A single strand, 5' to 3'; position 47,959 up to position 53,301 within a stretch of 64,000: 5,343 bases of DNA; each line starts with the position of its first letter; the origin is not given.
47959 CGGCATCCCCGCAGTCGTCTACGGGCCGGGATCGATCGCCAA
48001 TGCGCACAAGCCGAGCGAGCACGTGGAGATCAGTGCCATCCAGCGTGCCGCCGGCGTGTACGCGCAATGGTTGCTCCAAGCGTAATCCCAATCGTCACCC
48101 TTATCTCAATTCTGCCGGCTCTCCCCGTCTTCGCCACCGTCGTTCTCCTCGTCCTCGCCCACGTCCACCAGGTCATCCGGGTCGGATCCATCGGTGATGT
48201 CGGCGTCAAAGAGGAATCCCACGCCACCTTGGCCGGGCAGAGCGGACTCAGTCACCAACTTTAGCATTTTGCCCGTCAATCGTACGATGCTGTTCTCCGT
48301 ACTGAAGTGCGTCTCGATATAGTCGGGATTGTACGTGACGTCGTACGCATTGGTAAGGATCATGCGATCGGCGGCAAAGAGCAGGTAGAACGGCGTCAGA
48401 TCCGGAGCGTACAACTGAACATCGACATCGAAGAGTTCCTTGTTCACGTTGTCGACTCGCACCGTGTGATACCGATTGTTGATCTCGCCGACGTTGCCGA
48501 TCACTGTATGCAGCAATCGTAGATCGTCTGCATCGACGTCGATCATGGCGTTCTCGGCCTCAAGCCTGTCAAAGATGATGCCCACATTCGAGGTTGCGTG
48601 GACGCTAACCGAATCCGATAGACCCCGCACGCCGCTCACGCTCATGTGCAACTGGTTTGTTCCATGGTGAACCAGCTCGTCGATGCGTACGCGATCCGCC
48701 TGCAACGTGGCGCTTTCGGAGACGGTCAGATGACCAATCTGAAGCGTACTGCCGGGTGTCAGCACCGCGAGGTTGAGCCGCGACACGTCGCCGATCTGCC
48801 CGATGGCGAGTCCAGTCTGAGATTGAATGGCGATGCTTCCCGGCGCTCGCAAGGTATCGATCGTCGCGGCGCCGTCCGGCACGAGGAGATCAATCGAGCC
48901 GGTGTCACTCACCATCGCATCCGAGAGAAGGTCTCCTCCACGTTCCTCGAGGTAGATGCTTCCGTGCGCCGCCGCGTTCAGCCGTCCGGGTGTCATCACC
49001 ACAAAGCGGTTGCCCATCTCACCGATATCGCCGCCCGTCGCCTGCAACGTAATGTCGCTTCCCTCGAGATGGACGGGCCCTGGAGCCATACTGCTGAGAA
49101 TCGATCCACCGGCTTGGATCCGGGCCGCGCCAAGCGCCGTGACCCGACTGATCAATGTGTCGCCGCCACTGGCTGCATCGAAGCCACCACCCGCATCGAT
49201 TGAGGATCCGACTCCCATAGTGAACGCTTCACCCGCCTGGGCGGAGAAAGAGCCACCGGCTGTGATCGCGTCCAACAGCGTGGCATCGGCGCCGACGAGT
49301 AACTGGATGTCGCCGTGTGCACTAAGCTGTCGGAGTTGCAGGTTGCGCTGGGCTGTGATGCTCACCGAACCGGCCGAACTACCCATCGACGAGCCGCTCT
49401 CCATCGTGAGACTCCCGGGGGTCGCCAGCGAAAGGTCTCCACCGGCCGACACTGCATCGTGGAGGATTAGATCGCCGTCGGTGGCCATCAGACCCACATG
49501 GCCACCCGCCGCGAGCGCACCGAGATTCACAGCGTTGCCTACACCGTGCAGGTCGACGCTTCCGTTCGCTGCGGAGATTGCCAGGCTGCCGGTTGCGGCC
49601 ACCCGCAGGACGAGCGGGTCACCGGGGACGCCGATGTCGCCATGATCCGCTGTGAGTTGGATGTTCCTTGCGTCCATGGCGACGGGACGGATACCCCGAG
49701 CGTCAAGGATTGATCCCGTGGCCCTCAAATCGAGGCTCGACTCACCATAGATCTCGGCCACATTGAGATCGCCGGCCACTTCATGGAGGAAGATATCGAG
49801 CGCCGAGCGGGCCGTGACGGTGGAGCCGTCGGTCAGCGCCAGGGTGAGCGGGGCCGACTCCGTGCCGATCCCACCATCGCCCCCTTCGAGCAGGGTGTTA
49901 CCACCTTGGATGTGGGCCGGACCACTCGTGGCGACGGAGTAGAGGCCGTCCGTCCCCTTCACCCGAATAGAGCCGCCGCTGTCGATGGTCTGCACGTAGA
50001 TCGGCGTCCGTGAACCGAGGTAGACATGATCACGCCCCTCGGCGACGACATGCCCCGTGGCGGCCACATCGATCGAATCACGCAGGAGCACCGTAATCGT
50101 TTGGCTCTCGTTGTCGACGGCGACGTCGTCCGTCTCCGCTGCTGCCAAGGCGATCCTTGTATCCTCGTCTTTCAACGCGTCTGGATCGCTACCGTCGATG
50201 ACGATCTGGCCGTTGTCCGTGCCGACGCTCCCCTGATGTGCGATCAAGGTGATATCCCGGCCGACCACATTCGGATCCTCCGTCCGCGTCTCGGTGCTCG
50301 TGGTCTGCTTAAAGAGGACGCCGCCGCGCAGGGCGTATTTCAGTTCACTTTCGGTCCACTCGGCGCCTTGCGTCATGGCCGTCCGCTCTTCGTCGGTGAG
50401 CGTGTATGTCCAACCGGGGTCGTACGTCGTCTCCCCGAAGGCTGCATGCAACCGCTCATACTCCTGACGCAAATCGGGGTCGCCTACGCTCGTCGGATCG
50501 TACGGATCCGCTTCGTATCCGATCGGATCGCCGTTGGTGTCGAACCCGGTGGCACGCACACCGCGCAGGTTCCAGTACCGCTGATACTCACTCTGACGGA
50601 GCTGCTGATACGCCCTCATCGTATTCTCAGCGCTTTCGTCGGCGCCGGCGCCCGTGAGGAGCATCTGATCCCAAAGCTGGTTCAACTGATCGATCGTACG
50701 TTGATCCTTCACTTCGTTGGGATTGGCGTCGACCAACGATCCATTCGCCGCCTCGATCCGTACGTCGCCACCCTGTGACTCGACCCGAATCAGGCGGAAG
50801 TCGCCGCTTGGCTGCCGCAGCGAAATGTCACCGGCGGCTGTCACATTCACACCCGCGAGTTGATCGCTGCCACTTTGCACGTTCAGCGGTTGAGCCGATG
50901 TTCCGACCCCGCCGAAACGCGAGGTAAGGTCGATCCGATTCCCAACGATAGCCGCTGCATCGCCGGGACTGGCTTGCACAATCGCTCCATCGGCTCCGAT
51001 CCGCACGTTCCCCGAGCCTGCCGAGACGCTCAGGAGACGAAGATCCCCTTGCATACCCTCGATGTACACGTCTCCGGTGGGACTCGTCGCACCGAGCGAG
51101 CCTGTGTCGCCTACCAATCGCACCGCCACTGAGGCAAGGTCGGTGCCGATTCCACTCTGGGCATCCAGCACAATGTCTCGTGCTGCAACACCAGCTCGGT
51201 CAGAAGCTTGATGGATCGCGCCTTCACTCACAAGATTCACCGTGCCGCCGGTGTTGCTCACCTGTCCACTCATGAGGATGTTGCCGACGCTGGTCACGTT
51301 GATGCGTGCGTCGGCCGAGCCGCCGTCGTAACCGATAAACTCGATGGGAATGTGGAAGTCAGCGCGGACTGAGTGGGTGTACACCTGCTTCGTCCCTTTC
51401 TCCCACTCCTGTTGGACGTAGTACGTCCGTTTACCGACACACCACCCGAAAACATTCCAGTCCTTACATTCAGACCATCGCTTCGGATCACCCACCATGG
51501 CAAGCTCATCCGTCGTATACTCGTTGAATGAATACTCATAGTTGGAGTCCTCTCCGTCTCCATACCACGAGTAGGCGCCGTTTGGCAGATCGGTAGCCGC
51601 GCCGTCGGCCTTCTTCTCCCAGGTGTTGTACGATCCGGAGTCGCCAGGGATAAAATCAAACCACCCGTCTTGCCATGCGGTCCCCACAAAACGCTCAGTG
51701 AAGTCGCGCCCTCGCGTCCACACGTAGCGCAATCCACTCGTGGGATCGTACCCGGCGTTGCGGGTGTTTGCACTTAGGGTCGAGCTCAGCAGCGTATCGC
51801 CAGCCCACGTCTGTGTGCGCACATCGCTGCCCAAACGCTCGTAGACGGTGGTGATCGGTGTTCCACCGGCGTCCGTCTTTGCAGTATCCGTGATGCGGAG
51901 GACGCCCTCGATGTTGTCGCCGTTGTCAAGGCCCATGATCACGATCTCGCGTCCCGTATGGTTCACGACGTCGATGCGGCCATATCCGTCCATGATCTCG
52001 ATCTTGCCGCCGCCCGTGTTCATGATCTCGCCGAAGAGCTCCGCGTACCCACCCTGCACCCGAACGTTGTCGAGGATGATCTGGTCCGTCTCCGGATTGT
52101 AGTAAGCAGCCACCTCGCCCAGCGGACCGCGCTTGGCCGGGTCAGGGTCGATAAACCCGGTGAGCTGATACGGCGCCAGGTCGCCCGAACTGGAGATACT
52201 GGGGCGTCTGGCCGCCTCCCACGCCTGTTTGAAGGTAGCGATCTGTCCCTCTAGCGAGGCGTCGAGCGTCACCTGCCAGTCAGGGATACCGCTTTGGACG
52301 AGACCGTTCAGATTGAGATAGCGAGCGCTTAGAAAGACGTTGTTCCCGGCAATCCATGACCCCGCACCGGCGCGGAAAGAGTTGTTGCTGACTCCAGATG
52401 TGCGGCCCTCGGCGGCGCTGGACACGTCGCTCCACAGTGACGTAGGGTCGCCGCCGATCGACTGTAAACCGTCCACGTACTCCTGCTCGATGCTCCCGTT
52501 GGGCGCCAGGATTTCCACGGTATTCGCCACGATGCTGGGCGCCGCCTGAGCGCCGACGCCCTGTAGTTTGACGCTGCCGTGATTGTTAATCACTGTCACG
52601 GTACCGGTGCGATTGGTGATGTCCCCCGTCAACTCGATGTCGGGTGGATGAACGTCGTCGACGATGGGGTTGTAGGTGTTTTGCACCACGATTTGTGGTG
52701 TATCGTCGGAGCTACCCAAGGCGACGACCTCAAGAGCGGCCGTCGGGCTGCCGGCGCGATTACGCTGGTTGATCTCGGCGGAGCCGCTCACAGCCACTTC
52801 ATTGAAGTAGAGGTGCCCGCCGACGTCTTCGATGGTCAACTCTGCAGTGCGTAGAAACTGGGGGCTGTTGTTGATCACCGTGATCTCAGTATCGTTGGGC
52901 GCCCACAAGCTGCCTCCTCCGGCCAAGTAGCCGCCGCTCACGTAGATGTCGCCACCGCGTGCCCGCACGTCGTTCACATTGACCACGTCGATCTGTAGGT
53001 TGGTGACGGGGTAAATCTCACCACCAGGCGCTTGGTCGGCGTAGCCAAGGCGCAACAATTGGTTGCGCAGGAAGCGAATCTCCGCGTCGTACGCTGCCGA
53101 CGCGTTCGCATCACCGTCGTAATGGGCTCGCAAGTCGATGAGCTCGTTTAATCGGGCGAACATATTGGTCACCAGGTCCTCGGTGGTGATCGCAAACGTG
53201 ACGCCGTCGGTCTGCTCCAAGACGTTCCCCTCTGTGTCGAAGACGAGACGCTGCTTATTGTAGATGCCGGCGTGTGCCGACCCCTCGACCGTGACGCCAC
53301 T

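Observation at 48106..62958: A 14.85-kb gene encodes a 4,950-aa TpsA-like exoprotein, with no TpsB partner gene adjacent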

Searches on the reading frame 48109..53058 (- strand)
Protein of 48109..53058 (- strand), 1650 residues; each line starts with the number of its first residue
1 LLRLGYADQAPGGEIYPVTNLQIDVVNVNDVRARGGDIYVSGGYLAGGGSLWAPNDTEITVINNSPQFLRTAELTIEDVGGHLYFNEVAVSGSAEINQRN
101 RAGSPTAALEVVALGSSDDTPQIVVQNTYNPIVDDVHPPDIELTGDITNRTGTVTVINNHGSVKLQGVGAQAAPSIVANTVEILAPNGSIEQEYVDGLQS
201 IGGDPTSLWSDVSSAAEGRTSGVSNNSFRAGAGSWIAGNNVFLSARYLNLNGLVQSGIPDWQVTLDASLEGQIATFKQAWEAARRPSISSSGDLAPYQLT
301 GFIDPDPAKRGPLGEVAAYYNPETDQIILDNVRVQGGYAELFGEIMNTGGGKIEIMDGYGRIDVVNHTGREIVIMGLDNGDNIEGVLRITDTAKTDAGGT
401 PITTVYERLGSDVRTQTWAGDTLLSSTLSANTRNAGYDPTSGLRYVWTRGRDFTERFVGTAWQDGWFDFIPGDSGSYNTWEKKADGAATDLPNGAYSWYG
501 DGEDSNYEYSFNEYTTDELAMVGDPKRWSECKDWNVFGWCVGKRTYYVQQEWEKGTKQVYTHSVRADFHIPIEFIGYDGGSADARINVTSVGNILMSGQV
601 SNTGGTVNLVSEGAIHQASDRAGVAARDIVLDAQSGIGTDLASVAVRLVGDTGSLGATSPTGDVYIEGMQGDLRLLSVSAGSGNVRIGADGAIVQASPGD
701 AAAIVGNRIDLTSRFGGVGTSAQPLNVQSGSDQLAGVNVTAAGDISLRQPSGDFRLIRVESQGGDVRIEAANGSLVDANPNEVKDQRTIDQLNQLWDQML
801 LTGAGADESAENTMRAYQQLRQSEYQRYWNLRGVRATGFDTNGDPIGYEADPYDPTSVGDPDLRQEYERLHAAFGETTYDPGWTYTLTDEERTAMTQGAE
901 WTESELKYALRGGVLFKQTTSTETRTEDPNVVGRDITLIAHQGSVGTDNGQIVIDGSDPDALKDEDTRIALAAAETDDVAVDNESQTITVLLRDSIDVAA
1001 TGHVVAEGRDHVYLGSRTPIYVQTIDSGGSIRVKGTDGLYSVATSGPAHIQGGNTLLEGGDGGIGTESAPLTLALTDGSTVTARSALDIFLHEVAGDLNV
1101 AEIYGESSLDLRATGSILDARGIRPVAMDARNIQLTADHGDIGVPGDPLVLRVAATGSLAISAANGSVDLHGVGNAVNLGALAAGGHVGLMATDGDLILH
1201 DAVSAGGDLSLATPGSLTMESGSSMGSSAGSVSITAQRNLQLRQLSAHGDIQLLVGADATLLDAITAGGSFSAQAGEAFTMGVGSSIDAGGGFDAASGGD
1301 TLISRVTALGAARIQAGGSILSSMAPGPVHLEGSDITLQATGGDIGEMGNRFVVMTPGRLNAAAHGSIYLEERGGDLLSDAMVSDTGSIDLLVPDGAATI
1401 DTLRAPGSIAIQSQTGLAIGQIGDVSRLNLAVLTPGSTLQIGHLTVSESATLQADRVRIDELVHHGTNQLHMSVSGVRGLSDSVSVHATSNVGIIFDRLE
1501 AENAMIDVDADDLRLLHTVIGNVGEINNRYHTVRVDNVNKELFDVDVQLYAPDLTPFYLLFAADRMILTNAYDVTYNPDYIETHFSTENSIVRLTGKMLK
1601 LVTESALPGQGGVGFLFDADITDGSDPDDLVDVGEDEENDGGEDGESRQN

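Call 27: search_solved_structures(query=window:48109-53058:-, max_evalue=1)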
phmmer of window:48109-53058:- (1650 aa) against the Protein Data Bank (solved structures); distinct sequences matched with E-value up to 1: 1.
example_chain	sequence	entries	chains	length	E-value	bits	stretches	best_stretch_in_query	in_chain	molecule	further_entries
5ukv_A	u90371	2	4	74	0.32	12.1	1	1448-1516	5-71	ATP-binding protein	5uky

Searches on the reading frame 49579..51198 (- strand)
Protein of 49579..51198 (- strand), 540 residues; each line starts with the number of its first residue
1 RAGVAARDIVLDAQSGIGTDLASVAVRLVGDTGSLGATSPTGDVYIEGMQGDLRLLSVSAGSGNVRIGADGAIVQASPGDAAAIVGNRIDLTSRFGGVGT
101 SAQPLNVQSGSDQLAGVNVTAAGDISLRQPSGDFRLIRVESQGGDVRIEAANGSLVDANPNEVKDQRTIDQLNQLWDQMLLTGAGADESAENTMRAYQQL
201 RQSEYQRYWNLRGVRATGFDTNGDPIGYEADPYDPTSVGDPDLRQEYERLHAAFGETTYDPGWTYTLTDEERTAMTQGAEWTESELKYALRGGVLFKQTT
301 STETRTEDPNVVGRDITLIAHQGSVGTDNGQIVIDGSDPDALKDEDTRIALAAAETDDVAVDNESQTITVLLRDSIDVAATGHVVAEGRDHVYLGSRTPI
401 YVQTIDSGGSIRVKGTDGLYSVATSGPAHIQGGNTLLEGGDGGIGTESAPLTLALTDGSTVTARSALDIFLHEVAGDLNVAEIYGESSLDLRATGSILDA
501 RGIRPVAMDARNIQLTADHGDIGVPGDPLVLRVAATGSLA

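Call 24: search_protein_families(library=pfam, proteins=[window:49579-51198:-], max_evalue=1)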
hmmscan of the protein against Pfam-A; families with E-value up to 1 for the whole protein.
window:49579-51198:- (540 aa): 2 families
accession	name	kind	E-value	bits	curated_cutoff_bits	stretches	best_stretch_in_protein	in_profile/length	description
PF13349.12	DUF4097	-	0.014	15.2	22.9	1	42-156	118-209/247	Toastrack DUF4097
PF13332.12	Fil_haemagg_2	-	0.64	10.6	22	0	297-369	9-79/170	Hemagglutinin repeat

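Call 40: search_protein_families(library=ncbifam, proteins=[window:49579-51198:-], max_evalue=0.1)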
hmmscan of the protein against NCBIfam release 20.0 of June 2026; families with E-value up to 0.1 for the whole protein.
window:49579-51198:- (540 aa): 0 families

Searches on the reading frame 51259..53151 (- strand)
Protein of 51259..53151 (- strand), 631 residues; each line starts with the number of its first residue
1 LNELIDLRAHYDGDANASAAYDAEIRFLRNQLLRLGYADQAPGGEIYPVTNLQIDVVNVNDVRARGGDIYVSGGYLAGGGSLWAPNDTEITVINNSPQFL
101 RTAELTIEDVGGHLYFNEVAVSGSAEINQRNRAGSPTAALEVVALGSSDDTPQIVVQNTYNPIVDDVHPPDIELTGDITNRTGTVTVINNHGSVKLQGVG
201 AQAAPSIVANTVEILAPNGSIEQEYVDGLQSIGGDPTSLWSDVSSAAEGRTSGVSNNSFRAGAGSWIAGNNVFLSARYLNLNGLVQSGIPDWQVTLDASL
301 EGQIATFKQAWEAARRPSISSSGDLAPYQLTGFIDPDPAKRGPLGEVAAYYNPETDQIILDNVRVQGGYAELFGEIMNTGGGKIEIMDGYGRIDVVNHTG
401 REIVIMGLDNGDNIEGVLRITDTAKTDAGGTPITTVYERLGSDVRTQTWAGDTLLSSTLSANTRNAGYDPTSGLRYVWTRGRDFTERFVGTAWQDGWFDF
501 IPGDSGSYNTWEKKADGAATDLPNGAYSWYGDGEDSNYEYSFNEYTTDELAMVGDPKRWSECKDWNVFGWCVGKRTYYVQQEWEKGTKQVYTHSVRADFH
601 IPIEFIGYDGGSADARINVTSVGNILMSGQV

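Call 81: predict_structure(alignment_id=A4)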
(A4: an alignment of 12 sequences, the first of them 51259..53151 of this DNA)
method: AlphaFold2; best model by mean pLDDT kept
length: 631 residues; sequences in the alignment: 12
mean_pLDDT: 79.5   pTM: 0.71
mean pLDDT of the five models: 79.5, 77.1, 76.8, 73.0, 71.5
residues with pLDDT >= 90: 138; 70-90: 377; 50-70: 89; < 50: 27
segments of 3 or more residues with pLDDT < 50: 50-53, 334-340, 519-521, 523-533
pLDDT, mean of each block of 10 residues (from residue 1): 73 66 74 66 65 67 76 77 73 81 82 72 78 80 55 83 63 90 85 84 82 86 84 80 81 82 74 89 89 90 92 86 74 50 69 91 85 90 90 92 87 89 88 92 92 93 94 83 79 75 67 60 46 69 84 84 72 79 85 88 91 89 81 55
secondary structure, 60 per line:
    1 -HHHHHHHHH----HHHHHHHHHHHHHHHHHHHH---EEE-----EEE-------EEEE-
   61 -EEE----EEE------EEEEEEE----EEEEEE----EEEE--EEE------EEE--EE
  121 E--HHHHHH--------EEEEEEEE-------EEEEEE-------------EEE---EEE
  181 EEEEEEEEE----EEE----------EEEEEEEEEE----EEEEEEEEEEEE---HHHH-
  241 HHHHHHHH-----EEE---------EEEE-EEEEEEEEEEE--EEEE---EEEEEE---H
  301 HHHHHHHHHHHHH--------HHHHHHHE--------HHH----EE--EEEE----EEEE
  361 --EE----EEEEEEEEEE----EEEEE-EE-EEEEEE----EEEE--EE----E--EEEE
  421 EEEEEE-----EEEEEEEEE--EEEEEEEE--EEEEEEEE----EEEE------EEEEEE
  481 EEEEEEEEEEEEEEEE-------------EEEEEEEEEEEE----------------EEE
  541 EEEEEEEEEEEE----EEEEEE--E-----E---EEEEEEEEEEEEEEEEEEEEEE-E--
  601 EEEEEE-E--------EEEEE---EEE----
elements in order: H2-10 H15-34 E38-40 E46-48 E56-59 E62-64 E69-71 E78-84 E89-94 E99-102 E105-107 E114-116 E119-121 H124-129 E138-145 E153-158 E172-174 E178-189 E194-196 E207-216 E221-232 H236-239 H241-248 E254-256 E266-269 E271-281 E284-287 E291-296 H300-313 H322-328 E349-352 E357-360 E369-378 E383-387 E392-397 E402-405 E417-426 E432-440 E443-450 E453-460 E465-468 E475-496 E510-521 E538-552 E557-562 E575-596 E601-606 E617-621 E625-627
